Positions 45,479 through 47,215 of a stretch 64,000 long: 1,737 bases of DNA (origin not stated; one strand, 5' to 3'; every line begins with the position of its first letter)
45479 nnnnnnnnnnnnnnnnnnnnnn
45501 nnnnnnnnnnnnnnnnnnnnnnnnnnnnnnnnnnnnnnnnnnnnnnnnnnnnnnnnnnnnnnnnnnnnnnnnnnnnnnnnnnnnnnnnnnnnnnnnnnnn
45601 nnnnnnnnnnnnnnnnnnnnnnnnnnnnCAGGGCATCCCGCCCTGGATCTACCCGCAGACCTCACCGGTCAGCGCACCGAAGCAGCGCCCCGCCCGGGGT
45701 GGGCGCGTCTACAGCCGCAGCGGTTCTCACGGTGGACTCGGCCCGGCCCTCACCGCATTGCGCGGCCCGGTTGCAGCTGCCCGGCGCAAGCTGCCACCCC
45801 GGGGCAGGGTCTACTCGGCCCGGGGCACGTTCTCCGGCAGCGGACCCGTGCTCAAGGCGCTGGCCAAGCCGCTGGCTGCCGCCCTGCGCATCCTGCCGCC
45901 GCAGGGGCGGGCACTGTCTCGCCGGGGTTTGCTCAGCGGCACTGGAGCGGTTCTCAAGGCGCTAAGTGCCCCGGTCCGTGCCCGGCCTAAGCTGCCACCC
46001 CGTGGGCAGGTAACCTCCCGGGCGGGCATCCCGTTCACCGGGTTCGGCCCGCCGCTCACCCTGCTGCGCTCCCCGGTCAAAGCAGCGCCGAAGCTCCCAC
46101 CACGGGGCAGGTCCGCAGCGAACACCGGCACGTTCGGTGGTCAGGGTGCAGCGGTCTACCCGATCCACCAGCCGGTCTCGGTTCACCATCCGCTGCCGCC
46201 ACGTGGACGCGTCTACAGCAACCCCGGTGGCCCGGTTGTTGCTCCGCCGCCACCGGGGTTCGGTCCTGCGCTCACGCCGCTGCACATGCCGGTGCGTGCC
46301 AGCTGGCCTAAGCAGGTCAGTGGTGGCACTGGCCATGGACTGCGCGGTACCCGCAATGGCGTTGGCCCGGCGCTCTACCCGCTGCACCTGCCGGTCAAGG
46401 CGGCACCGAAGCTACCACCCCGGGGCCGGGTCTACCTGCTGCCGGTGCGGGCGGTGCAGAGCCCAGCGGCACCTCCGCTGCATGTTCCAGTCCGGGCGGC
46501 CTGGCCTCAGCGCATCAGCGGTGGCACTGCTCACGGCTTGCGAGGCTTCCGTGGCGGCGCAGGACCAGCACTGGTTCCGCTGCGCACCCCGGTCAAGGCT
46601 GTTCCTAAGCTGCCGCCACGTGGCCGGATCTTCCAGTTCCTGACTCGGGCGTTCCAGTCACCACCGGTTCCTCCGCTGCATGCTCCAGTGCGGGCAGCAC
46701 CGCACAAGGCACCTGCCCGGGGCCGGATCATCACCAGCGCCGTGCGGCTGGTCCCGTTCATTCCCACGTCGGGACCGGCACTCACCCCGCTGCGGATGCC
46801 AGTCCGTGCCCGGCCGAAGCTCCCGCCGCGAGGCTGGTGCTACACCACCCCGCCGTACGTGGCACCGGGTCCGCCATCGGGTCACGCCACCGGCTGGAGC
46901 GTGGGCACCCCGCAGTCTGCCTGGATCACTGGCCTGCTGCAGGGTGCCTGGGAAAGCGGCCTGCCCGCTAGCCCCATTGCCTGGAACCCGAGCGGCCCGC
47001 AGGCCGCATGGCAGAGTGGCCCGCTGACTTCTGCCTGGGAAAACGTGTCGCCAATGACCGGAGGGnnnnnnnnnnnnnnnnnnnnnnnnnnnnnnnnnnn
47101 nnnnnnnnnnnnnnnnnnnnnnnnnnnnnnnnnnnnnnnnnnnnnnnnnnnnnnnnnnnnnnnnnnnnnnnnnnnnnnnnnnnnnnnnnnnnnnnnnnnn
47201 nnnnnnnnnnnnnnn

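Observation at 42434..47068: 1544-aa tail fibre with about 20 Arg-rich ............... modules and a glycosidase-like central domain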

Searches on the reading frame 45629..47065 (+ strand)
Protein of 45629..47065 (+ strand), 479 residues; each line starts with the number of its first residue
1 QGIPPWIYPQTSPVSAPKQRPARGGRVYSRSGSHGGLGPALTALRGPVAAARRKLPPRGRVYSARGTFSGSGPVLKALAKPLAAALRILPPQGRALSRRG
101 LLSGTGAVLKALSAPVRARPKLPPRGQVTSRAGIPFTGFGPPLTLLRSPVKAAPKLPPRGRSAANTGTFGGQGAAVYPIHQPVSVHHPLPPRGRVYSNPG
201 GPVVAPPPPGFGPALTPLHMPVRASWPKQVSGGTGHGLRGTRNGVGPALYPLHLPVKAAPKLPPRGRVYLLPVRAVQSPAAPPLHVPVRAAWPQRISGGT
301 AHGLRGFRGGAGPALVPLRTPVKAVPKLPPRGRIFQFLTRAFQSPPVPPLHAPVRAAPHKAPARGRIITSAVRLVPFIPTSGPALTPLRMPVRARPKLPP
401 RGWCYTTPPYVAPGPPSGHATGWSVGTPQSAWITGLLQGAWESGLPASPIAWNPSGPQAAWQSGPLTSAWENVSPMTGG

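Call 25: find_homologous_proteins(query=window:45629-47065:+, max_evalue=0.001)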
Query window:45629-47065:+ (479 aa): 39 proteins with E <= 0.001 among 8000 candidates.
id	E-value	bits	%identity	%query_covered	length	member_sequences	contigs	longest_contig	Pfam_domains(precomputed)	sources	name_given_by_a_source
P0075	4.0e-39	153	35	70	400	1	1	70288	-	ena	-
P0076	3.6e-32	130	35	56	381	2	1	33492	-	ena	-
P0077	1.4e-28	118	37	66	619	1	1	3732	-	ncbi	-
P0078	5.7e-28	117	38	65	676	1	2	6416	-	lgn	-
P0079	4.2e-26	110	29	92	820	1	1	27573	-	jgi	jgi:hypothetical protein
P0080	3.2e-24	104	37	59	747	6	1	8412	-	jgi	jgi:hypothetical protein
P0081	1.1e-23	102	41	49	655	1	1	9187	-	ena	-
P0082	1.4e-21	95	37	47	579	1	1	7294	-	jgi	jgi:hypothetical protein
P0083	2.9e-21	94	35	82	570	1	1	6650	-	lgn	-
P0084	8.7e-21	93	37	81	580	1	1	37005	-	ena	-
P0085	1.6e-20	92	33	65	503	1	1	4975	-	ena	-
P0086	1.0e-19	89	38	66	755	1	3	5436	-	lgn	-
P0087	2.9e-19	88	37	72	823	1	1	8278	-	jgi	-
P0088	4.1e-19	87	40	54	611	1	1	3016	-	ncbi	-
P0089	1.8e-16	79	37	40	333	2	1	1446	-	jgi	jgi:hypothetical protein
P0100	9.8e-11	60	34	85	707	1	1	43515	-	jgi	jgi:hypothetical protein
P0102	1.7e-8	52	32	91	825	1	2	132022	-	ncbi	-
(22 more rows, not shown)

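Call 27: find_encoding_contigs(protein=P0102, flank=10000, max_places=2)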
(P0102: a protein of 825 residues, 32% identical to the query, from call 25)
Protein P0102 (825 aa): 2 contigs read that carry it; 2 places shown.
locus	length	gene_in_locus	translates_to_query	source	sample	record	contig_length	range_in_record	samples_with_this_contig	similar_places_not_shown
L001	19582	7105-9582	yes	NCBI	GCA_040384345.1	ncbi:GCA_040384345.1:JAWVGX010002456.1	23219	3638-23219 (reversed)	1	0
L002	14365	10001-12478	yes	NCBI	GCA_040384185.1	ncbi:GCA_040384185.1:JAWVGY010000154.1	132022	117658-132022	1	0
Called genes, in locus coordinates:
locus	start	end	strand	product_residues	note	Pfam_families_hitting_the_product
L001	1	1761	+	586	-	?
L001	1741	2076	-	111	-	-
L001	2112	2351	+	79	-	-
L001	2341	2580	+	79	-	-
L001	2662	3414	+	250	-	-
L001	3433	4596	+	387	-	PF13692:Glyco_trans_1_4, PF00534:Glycos_transf_1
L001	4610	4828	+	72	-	-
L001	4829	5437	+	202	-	PF04989:RMNT_CmcI (weak), PF13578:Methyltransf_24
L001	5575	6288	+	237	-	-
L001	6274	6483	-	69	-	PF24623:Phage_zn_bind_8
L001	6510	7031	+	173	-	-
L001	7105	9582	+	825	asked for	-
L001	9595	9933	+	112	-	-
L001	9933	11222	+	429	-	-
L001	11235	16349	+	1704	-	PF04860:Phage_portal, PF13563:2_5_RNA_ligase2 (faint), PF00293:NUDIX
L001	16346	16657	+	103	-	-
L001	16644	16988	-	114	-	-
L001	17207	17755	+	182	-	-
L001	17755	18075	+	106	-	-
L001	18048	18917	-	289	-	-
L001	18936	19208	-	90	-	-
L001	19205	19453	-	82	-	-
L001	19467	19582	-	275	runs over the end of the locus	PF02945:Endonuclease_7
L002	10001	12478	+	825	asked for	-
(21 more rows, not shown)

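Call 28: find_encoding_contigs(protein=P0075, flank=10000, max_places=2)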
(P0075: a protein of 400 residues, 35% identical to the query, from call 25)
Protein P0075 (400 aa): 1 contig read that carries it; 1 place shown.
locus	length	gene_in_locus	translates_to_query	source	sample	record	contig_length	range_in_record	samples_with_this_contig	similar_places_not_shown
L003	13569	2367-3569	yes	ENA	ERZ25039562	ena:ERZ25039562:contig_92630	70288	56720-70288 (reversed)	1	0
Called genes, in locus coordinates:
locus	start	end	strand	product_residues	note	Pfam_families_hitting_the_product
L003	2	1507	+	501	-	?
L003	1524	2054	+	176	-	-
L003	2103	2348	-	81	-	-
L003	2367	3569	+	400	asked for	-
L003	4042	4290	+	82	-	-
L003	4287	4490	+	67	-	-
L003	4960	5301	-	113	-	-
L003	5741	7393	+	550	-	-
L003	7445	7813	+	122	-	-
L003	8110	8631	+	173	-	-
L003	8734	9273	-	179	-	-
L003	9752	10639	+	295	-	-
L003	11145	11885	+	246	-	PF08281:Sigma70_r4_2 (faint), PF13518:HTH_28 (faint), PF13551:HTH_29 (faint), PF13936:HTH_38 (faint), PF13384:HTH_23 (weak)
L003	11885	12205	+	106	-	-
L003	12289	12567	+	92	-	-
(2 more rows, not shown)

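Call 69: predict_structure(alignment_id=A4)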
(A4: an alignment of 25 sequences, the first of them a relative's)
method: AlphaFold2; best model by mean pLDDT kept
length: 707 residues; sequences in the alignment: 25
mean_pLDDT: 49.5   pTM: 0.34
mean pLDDT of the five models: 49.5, 46.2, 46.1, 45.9, 42.1
residues with pLDDT >= 90: 8; 70-90: 116; 50-70: 118; < 50: 465
segments of 3 or more residues with pLDDT < 50: 11-16, 130-137, 158-174, 179-190, 195-230, 232-256, 258-307, 309-387, 398-430, 435-478, 480-526, 528-546, 548-609, 611-613, 673-675, 694-707
pLDDT, mean of each block of 10 residues (from residue 1): 67 50 84 87 68 72 84 73 88 87 70 74 59 48 58 55 40 48 42 45 29 30 39 41 38 44 44 40 42 45 40 33 37 37 36 36 37 37 41 47 39 38 36 46 41 34 37 41 37 38 42 40 39 41 40 35 32 40 32 33 39 61 70 79 71 72 65 55 73 52 42
secondary structure, 60 per line:
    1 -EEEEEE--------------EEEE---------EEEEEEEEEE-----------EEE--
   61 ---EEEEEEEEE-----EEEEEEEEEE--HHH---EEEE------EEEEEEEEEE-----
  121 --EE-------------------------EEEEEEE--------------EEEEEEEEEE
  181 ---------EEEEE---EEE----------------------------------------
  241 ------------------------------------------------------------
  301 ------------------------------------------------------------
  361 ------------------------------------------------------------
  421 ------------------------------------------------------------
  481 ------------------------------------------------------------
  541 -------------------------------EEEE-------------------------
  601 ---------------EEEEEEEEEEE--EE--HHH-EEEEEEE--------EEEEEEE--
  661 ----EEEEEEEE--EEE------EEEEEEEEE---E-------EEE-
elements in order (helices of 4 or more, strands of 3 or more residues): E2-7 E22-25 E35-44 E56-58 E64-72 E78-87 E96-99 E106-115 E150-156 E171-180 E190-194 E198-200 E572-575 E616-626 E637-643 E652-658 E665-672 E675-677 E684-692 E704-706

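Call 72: fold_search(model_id=the predicted structure, library=viral)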
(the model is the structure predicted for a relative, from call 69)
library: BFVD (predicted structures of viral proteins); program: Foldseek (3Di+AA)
matches with E <= 10: 334; with E <= 0.001: 4
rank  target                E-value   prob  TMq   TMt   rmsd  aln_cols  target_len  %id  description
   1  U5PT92                1.1e-05  1.00  0.14  0.14  26.0       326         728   16  Glycerophosphoryl diester phosphodiesterase [Clavibacter phage CN1A]
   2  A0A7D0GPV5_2          1.2e-05  1.00  0.12  0.10  39.9       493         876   15  (no name in the UniProt tables at hand)
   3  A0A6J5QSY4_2          3.3e-04  0.80  0.10  0.06  41.1       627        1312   14  Carbohydrate-binding, CenC-like [uncultured Caudovirales phage]
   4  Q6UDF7                9.0e-04  0.63  0.11  0.08  50.0       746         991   16  Uncharacterized protein sORF2 [Psittacid herpesvirus 1 (isolate Amazon parrot/-/97-0001/1997)]
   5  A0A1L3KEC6            3.0e-03  0.72  0.10  0.16  35.7       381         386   12  (no name in the UniProt tables at hand)
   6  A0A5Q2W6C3            4.2e-03  0.35  0.10  0.07  45.9       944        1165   11  (no name in the UniProt tables at hand)
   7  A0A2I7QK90            6.7e-03  1.00  0.13  0.35  10.2       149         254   15  (no name in the UniProt tables at hand)
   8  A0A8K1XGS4            7.4e-03  0.60  0.10  0.19  17.1       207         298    9  (no name in the UniProt tables at hand)
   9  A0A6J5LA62            2.4e-02  0.99  0.16  0.38   9.2       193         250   21  Uncharacterized protein [uncultured Caudovirales phage]
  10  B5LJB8                2.5e-02  0.63  0.11  0.16  27.4       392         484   15  Minor tail protein [Mycobacterium phage Myrna]
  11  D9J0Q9                2.7e-02  0.96  0.09  0.40   7.2       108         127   11  Gp111 [Brochothrix phage A9]
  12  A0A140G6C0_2          2.8e-02  0.18  0.07  0.06  51.5       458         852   12  Minor tail protein [Arthrobacter phage KellEzio]
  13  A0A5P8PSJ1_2          4.3e-02  0.25  0.10  0.07  42.6       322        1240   13  Tail protein [Acinetobacter phage VB_ApiP_XC38]
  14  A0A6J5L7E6            5.0e-02  0.12  0.08  0.05  49.0       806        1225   14  Uncharacterized protein [uncultured Caudovirales phage]
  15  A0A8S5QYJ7            5.3e-02  0.96  0.11  0.32   5.0       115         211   13  Uncharacterized protein [Myoviridae sp. ctool15]
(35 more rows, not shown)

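Call 73: search_protein_families(library=phrogs, proteins=[L001:9933-11219:+, L001:5575-6285:+, L001:6510-7028:+], max_evalue=0.01)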
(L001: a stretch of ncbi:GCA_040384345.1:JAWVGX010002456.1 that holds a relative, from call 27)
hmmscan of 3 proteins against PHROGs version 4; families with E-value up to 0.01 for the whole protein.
L001:9933-11219:+ (429 aa): 0 families

L001:5575-6285:+ (237 aa): 2 families
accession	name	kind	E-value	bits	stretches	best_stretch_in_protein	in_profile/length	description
phrog_14945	-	moron, auxiliary metabolic gene and host takeover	7e-26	92.1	1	8-212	7-202/218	glycosyltransferase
phrog_2675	-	other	8.5e-15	55.2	1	6-231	3-238/599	DNA methyltransferase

L001:6510-7028:+ (173 aa): 0 families

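Call 97: fold_search(model_id=the predicted structure, library=pdb)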
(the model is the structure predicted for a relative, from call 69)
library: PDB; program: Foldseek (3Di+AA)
matches with E <= 10: 636; with E <= 0.001: 0
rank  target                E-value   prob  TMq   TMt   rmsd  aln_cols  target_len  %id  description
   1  6o2n_A                1.5e-02  0.66  0.10  0.10  27.4       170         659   14  CDTb Double Heptamer Short Form Modeled from Cryo-EM Map Reconstructed using C7 Symmetry (released 2019-10-30)
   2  5k3x_B                1.7e-02  0.99  0.08  0.15   6.7        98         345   18  Crystal Structure of the sulfite dehydrogenase, SorT R78K mutant from Sinorhizobium meliloti (released 2017-05-24)
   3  7ycx_D                3.5e-02  0.97  0.11  0.10   6.5       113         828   15  The structure of INTAC-PEC complex (released 2023-03-15)
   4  8imx_T                6.3e-02  0.44  0.10  0.13  10.6       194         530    9  Cryo-EM structure of GPI-T with a chimeric GPI-anchored protein (released 2023-08-16)
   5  8rc4_d                6.7e-02  0.92  0.11  0.09   5.9       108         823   15  Structure of Integrator-PP2A complex (released 2024-02-07)
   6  7pks_d                7.1e-02  0.96  0.11  0.10   5.5       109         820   14  Structural basis of Integrator-mediated transcription regulation (released 2021-12-08)
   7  5e7f_G                7.1e-02  0.72  0.10  0.41   6.2       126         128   13  Complex between lactococcal phage Tuc2009 RBP head domain and a nanobody (L06) (released 2015-12-30)
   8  3hbg                  7.4e-02  0.92  0.08  0.15   5.6        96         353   17  Structure of recombinant Chicken Liver Sulfite Oxidase mutant C185S (released 2010-04-14)
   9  3r19                  7.4e-02  0.91  0.10  0.17   6.0       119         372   14  Chicken sulfite oxidase triple mutant with altered activity and substrate affinity (released 2012-02-08)
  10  9pr9_D                8.7e-02  0.30  0.08  0.11  10.2       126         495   13  Crystal structure of the Clostridiodes difficile CspA homodimer (released 2026-01-21)
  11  9ll4_A                9.2e-02  0.90  0.09  0.41   7.2       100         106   15  Crystal structure of the Helicobacter pylori copper resistance determinant CrdA in complex with silver ions in space g (released 2025-11-19)
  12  9f4b_F2               9.2e-02  0.80  0.11  0.15   7.5       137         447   11  Pre-assembled baseplate cup of Klebsiella phage KP1 variant vB_Kpn_Lilla1 (released 2025-05-14)
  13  8rbz_d                9.7e-02  0.87  0.11  0.09   5.7       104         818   17  Structure of Integrator-PP2A-SOSS-CTD post-termination complex (released 2024-02-07)
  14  7wld_T                9.7e-02  0.33  0.10  0.13  13.3       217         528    9  Cryo-EM structure of the human glycosylphosphatidylinositol transamidase complex at 2.53 Angstrom resolution (released 2022-04-27)
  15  5e7t_G                1.1e-01  0.84  0.11  0.35   5.3       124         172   14  Structure of the tripod (BppUct-A-L) from the baseplate of bacteriophage Tuc2009 (released 2015-12-30)
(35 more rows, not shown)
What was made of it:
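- On Phage tail fibre / receptor-binding protein: Fold searches of the related N-domain gave nothing significant (calls 72, 97).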

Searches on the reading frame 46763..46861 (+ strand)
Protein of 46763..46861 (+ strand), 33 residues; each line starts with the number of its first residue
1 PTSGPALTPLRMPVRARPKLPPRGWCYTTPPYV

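Call 84: search_protein_representatives(alignment_id=A7)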
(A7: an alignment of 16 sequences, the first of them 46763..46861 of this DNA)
Query: 16 sequences, 32 profile positions. Proteins with E-value up to 0.001 (for the whole library): 92; up to 1e-10: 55; up to 1e-30: 18. The best 92 are listed.
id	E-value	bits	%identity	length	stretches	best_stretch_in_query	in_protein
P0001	3.3e-167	557.8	-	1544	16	1-31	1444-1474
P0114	7.4e-71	249.6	-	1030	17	1-30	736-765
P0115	1.7e-62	222.9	-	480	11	1-31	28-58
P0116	1.7e-57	206.8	-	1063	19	1-31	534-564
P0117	3.7e-45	167.4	-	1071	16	2-32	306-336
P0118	2.0e-43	161.8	-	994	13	2-31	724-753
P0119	3.9e-40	151.3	-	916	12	6-31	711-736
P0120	3.5e-39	148.3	-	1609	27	2-31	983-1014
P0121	3.7e-39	148.2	-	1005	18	3-31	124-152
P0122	2.1e-37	142.6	-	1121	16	3-31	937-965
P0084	2.6e-37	142.2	-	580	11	1-32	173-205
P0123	3.6e-34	132.2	-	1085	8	3-32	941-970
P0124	1.5e-33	130.2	-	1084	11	3-28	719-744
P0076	6.4e-33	128.2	-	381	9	1-32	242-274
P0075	1.7e-32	126.9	-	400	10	2-32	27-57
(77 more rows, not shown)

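Call 88: search_protein_families(library=pfam, alignment_id=A8, max_evalue=0.0001)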
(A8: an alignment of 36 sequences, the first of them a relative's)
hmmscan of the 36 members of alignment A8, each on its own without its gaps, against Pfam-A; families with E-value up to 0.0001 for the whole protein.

A. member 1, P0114 (1030 aa): 0 families

B. families by the number of members that match (of 36 scanned): 5 families
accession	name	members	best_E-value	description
PF05345.18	He_PIG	4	2.9e-14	Putative Ig domain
PF13204.13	Apiosidase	1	6.3e-27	Apiosidase-like, catalytic domain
PF12138.14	Spherulin4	1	6.6e-26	Spherulation-specific family 4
PF00150.24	Cellulase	1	2.1e-07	Cellulase (glycosyl hydrolase family 5)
PF13385.13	Laminin_G_3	1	2.8e-05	Concanavalin A-like lectin/glucanases superfamily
